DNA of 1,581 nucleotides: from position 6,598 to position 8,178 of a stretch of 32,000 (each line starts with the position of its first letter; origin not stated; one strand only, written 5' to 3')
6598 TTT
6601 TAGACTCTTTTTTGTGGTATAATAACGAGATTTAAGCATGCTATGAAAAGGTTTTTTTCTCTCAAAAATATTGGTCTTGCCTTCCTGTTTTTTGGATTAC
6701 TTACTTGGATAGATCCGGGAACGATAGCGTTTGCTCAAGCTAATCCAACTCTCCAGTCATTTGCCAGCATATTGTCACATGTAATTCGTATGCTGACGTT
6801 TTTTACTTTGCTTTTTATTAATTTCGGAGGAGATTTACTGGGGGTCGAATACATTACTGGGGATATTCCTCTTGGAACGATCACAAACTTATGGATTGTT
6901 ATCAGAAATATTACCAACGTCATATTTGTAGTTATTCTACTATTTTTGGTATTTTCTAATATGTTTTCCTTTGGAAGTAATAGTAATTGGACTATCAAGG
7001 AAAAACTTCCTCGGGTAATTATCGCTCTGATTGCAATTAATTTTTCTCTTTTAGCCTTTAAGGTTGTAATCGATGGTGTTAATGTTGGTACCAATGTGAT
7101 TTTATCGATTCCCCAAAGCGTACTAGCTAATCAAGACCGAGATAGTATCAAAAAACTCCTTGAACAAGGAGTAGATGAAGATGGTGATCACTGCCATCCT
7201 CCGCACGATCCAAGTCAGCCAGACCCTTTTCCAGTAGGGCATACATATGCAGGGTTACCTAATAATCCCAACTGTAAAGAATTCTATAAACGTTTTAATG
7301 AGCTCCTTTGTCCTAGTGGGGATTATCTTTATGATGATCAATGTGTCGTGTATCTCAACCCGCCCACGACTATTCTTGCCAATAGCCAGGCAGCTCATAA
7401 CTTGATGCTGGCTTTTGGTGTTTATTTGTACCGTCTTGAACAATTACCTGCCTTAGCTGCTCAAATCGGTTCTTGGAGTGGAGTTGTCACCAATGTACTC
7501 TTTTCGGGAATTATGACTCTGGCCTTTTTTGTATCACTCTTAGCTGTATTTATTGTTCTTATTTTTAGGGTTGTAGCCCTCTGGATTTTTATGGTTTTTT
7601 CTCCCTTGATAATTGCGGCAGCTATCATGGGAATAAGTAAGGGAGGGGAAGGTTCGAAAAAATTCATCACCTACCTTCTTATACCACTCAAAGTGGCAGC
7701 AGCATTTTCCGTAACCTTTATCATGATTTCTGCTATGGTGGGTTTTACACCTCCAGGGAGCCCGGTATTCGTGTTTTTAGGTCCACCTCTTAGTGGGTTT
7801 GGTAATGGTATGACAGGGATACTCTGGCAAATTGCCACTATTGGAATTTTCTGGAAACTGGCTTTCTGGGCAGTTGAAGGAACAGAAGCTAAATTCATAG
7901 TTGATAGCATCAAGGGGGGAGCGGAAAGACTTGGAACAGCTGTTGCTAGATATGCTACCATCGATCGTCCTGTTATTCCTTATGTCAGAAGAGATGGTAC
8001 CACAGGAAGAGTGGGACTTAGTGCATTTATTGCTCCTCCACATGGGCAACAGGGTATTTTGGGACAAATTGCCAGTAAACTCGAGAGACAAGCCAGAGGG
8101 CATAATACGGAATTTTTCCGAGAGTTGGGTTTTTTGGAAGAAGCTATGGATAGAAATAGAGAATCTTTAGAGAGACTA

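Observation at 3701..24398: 20.7-kb co-directional block of five function-unknown genes: candidate uncharacterised cell-surface or host-attachment apparatus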

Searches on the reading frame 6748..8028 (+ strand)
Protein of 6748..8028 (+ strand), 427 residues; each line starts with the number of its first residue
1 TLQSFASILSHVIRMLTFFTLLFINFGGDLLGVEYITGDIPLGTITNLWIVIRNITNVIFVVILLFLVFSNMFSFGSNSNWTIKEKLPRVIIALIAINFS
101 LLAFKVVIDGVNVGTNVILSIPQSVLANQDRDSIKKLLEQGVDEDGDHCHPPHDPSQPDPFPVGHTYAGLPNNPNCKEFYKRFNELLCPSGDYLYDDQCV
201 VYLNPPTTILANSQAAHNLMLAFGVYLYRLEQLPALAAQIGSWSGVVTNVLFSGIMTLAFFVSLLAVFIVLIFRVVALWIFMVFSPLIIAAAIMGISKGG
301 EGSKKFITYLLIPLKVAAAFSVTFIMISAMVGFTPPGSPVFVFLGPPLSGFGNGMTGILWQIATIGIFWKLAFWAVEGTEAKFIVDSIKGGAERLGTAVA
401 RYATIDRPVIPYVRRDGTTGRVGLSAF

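Call 47: search_protein_representatives(alignment_id=A4)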
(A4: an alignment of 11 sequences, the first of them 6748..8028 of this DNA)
Query: 11 sequences, 417 profile positions. Proteins with E-value up to 0.001 (for the whole library): 10049; up to 1e-10: 1151; up to 1e-30: 600. The best 150 are listed.
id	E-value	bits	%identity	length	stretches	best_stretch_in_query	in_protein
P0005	6.8e-186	634.8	-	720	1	2-417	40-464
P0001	3.2e-174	596.3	-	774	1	2-416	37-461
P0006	1.2e-173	594.4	-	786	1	2-414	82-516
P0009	1.2e-171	587.9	-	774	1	2-416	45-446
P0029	5.0e-168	575.9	-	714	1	2-414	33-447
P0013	3.7e-167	573.1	-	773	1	2-417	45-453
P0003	1.4e-165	567.9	-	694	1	2-416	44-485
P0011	3.9e-165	566.4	-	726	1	3-412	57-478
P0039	5.3e-164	562.7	-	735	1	2-417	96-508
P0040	5.4e-159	546.2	-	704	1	1-416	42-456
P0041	6.2e-156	536.1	-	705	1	2-412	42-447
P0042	4.6e-153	526.7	-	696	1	2-406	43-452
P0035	2.3e-152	524.4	-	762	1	1-417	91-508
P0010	2.9e-151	520.7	-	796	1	2-414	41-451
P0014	8.7e-149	512.5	-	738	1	2-408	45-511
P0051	1.2e-138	479.2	-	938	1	2-412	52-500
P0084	1.9e-88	313.8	-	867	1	9-409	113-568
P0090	3.8e-85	302.9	-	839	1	11-416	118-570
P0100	4.1e-83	296.2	-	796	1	3-407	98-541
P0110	1.3e-80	288.0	-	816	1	8-417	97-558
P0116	6.7e-80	285.6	-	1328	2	3-415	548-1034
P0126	1.6e-78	281.1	-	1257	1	2-416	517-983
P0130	3.4e-78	280.0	-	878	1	3-406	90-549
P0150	6.3e-75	269.2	-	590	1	5-405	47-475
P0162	7.2e-73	262.5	-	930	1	7-415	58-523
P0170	4.9e-72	259.7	-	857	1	4-414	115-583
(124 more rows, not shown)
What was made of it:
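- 6643..8967 (+): g3: 774-aa polytopic membrane protein. It has an N-terminal signal-like segment. The conserved helical core spans residues 36-462 (6748-8028), with invariant W84, R88, N106, K119, R309, W314, P321 and P348 and near-invariant D144. A four-Cys loop covers residues 184-234 (7192-7344). The roughly 310-aa C-terminal tail is poorly conserved and contains an Ala/Pro-rich linker. Profile search: 600 50%-identity clusters at E<=1e-30 (call 47).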

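Call 48: search_protein_families(library=pfam, proteins=[P0084, P0090, P0100, P0110, P0116, P0126, P0130, P0150, P0162, P0170], max_evalue=0.1)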
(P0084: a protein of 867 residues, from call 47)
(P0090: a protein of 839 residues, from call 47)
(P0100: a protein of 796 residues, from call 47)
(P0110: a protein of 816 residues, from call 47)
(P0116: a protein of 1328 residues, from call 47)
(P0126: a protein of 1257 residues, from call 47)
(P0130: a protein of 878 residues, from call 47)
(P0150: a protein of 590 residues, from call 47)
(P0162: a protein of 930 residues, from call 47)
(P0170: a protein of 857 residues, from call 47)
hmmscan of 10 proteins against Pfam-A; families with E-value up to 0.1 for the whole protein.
P0084 (867 aa): 2 families
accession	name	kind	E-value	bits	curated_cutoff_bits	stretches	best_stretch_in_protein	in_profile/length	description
PF20532.3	DUF6747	-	0.006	17.5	27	1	362-407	1-46/55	Family of unknown function (DUF6747)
PF00428.24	Ribosomal_60s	-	0.016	16.2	28.1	0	661-721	6-68/88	60s Acidic ribosomal protein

P0090 (839 aa): 1 family
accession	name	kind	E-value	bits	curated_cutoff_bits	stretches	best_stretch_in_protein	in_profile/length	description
PF08874.15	DUF1835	-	0.032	14.8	21.1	0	612-679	31-89/122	Domain of unknown function (DUF1835)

P0100 (796 aa): 0 families

P0110 (816 aa): 0 families

P0116 (1328 aa): 0 families

P0126 (1257 aa): 0 families

P0130 (878 aa): 0 families

P0150 (590 aa): 0 families

P0162 (930 aa): 0 families

P0170 (857 aa): 0 families

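Call 49: list_cluster_members(proteins=[P0084, P0090, P0100, P0116, P0126, P0130, P0150, P0162, P0170, P0051])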
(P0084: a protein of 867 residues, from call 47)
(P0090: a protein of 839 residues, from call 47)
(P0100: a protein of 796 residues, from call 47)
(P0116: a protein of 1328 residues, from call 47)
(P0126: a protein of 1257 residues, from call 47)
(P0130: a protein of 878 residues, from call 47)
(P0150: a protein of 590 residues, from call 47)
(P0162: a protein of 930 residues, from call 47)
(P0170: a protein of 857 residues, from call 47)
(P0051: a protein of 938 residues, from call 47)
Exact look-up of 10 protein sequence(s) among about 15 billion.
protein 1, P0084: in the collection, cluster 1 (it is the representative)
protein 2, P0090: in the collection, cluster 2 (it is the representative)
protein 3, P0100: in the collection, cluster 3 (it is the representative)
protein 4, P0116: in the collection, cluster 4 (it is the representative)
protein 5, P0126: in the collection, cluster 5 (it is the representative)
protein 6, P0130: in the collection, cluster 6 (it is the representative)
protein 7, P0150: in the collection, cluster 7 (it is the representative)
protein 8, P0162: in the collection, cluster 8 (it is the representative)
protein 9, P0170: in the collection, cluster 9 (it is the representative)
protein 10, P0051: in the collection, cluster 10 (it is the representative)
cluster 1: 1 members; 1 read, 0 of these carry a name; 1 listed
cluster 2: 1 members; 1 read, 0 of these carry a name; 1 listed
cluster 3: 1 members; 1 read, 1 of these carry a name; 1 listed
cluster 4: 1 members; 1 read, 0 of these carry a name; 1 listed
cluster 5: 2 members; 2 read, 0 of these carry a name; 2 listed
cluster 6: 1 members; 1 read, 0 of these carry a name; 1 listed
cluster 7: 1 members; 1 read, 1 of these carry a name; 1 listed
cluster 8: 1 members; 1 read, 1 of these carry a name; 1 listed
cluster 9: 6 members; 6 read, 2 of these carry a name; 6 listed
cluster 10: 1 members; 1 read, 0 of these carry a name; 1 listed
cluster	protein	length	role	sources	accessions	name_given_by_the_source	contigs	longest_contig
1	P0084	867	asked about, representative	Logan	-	-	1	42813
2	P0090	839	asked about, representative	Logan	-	-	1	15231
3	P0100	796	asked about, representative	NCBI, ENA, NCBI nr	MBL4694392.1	hypothetical protein JKY72_03415 [Candidatus Gracilibacteria bacterium] | hypothetical protein [Candidatus Gracilibacteria bacterium]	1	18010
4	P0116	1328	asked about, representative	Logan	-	-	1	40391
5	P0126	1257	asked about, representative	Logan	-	-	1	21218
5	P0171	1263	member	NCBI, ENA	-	-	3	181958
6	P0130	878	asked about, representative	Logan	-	-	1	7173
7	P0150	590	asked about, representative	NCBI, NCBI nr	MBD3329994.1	hypothetical protein GF354_00515 [Candidatus Peregrinibacteria bacterium] | hypothetical protein [Candidatus Peregrinibacteria bacterium]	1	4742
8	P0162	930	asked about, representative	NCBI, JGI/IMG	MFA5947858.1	MAG: hypothetical protein WC806_02705 [Candidatus Gracilibacteria bacterium] | hypothetical protein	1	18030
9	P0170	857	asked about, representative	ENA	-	-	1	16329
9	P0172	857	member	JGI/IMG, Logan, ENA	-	hypothetical protein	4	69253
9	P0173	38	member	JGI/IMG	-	pimeloyl-ACP methyl ester carboxylesterase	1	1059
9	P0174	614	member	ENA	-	-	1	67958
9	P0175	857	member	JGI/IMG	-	-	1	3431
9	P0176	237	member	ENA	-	-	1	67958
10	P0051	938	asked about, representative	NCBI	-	-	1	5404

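Call 50: find_encoding_contigs(protein=P0084, flank=10000, max_places=1)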
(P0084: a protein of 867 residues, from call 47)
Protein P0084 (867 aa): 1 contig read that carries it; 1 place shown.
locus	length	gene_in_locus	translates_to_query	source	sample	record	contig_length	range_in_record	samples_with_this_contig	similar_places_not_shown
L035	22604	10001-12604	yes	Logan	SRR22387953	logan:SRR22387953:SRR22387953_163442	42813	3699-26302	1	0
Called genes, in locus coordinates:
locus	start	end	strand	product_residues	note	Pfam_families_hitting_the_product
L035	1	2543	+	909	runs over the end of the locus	PF00041:fn3 (weak), PF00395:SLH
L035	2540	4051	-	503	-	PF02142:MGS, PF01808:AICARFT_IMPCHas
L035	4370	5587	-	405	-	PF23473:LysM3_LYK4_5 (faint), PF01476:LysM, PF01551:Peptidase_M23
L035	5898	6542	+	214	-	PF01250:Ribosomal_S6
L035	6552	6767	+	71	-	PF01084:Ribosomal_S18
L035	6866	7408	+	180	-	-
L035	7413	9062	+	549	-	-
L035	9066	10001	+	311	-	-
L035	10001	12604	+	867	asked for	-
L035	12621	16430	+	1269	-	-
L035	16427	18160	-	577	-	PF07973:tRNA_SAD, PF00587:tRNA-synt_2b, PF03129:HGTP_anticodon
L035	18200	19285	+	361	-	PF02463:SMC_N, PF13175:AAA_15, PF13476:AAA_23, PF13514:AAA_27 (weak), PF13304:AAA_21 (weak)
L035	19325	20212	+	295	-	PF13367:PrsW-protease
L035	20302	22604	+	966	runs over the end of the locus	PF00005:ABC_tran (faint), PF02463:SMC_N (faint), PF03193:RsgA_GTPase (faint), PF13175:AAA_15 (faint), PF13191:AAA_16 (faint), PF13304:AAA_21 (faint), PF17760:UvrA_inter, PF17755:UvrA_DNA-bind, +3 more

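Call 51: find_encoding_contigs(protein=P0172, flank=10000, max_places=1)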
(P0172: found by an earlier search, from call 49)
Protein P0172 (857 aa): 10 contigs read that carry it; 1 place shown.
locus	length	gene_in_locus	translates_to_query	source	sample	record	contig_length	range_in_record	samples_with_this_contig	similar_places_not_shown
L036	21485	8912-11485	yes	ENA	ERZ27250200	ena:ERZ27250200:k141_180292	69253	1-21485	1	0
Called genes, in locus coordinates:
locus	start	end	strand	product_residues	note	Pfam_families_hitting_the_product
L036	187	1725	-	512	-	PF02142:MGS, PF01808:AICARFT_IMPCHas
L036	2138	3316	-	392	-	PF01476:LysM, PF23473:LysM3_LYK4_5 (faint), PF01476:LysM, PF01551:Peptidase_M23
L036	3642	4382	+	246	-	-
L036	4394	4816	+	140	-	PF00436:SSB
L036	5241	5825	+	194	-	-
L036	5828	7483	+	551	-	-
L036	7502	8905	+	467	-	-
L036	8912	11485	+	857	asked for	-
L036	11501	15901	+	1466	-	-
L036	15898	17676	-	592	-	PF07973:tRNA_SAD, PF00587:tRNA-synt_2b, PF03129:HGTP_anticodon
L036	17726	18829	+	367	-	PF02463:SMC_N, PF13175:AAA_15, PF13476:AAA_23 (weak), PF13304:AAA_21 (faint)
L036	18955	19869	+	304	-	PF13367:PrsW-protease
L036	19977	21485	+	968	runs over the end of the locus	PF00005:ABC_tran (faint), PF02463:SMC_N (faint), PF03193:RsgA_GTPase (faint), PF13191:AAA_16 (faint), PF13555:AAA_29 (faint), PF17760:UvrA_inter, PF17755:UvrA_DNA-bind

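Call 54: search_solved_structures(query=A4, max_evalue=10)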
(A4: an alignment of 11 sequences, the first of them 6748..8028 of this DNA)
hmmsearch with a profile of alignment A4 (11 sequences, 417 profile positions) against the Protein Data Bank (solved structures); distinct sequences matched with E-value up to 10: 1.
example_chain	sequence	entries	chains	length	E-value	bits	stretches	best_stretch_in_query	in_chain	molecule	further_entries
5cwo_A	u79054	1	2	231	1.7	10.9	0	370-405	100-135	Designed helical repeat protein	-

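Call 100: search_protein_families(library=pfam, proteins=[L035:9066-10001:+, L035:7413-9062:+], max_evalue=0.01)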
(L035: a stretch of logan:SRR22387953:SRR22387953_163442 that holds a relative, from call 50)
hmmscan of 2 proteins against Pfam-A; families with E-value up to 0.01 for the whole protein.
L035:9066-10001:+ (311 aa): 0 families

L035:7413-9062:+ (549 aa): 0 families
